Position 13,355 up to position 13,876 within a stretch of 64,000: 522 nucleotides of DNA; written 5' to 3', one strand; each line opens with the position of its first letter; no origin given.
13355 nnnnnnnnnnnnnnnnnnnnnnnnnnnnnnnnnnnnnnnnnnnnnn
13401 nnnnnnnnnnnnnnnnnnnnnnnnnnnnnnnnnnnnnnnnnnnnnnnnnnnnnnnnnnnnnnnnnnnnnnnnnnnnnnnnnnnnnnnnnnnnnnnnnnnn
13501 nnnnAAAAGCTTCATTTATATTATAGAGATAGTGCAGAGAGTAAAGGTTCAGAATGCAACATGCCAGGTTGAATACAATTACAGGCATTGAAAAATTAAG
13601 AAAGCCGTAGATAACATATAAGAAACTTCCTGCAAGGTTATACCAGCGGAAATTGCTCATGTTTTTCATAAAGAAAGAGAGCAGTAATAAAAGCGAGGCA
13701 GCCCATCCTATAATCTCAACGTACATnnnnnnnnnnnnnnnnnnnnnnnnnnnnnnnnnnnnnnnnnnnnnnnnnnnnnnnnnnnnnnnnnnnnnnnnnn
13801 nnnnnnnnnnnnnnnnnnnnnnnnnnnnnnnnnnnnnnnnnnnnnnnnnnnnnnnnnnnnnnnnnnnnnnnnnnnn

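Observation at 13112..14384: Overlapped tandem paralogs fusing a 3-TM half-bundle to a degenerate GNAT-like domain, co-operonic with uppP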

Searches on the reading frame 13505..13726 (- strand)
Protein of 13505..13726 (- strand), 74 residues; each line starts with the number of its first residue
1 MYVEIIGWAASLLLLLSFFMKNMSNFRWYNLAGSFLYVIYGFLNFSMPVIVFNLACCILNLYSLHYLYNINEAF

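Call 56: predict_structure(alignment_id=A4)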
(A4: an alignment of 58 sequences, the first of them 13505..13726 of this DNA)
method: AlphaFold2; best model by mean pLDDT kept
length: 74 residues; sequences in the alignment: 58
mean_pLDDT: 89.7   pTM: 0.73
mean pLDDT of the five models: 89.7, 89.7, 89.4, 88.9, 86.3
residues with pLDDT >= 90: 51; 70-90: 19; 50-70: 3; < 50: 1
segments of 3 or more residues with pLDDT < 50: none
pLDDT, mean of each block of 10 residues (from residue 1): 88 92 90 95 94 96 86 54
secondary structure, 60 per line:
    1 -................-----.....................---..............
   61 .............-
elements in order: H2-17 H23-43 H47-73

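Call 59: fold_search(model_id=the predicted structure, library=pdb)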
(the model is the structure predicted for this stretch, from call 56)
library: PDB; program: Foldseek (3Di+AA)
matches with E <= 10: 124; with E <= 0.001: 0
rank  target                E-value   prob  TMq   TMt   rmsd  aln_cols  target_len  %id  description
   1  5uhq_A                6.6e-01  0.82  0.56  0.45  20.6        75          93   24  Structure of a SemiSWEET Q20A mutant (released 2017-08-02)
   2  4wz7_6                1.4e+00  0.72  0.57  0.32   3.6        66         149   24  Crystal structure of mitochondrial NADH:ubiquinone oxidoreductase from Yarrowia lipolytica. (released 2015-03-25)
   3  2ydq_A                1.5e+00  0.77  0.60  0.09   3.8        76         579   10  CpOGA D298N in complex with hOGA-derived O-GlcNAc peptide (released 2012-03-14)
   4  4qnc_A                1.5e+00  0.63  0.60  0.55   6.8        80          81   22  Crystal structure of a SemiSWEET in an occluded state (released 2014-09-10)
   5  7khv_B                1.7e+00  0.75  0.62  0.10   3.8        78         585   10  CpOGA IN COMPLEX WITH LIGAND 54 (released 2020-12-02)
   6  7khv_F                1.8e+00  0.72  0.60  0.10   3.9        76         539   10  CpOGA IN COMPLEX WITH LIGAND 54 (released 2020-12-02)
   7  7khv_A                1.9e+00  0.69  0.60  0.09   3.9        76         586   10  CpOGA IN COMPLEX WITH LIGAND 54 (released 2020-12-02)
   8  4rng_C                2.2e+00  0.60  0.57  0.51   6.2        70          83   20  Crystal structure of a bacterial homologue of SWEET transporters (released 2014-11-19)
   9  7tgh_4L               2.3e+00  0.60  0.65  0.46   3.5        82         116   10  Cryo-EM structure of respiratory super-complex CI+III2 from Tetrahymena thermophila (released 2022-04-06)
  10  7o71_6                2.3e+00  0.54  0.58  0.28   4.0        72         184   18  Cryo-EM structure of a respiratory complex I (released 2021-11-10)
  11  5xpd                  2.3e+00  0.47  0.58  0.17   7.1        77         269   16  Sugar transporter of AtSWEET13 in inward-facing state with a substrate analog (released 2017-09-13)
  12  6u8y_B                2.3e+00  0.38  0.56  0.54   4.0        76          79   14  Structure of the membrane-bound sulfane sulfur reductase (MBS), an archaeal respiratory membrane complex (released 2020-09-09)
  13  4x5m_B                2.5e+00  0.21  0.43  0.35   8.0        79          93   10  Crystal structure of SemiSWEET in the inward-open conformation (released 2015-01-21)
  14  4x5n_B                2.6e+00  0.54  0.61  0.50   8.1        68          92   15  Crystal structure of SemiSWEET in the inward-open and outward-open conformations (released 2015-01-21)
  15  5ctg_B                2.8e+00  0.82  0.64  0.23   2.3        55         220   14  The 3.1 A resolution structure of a eukaryotic SWEET transporter (released 2015-10-28)
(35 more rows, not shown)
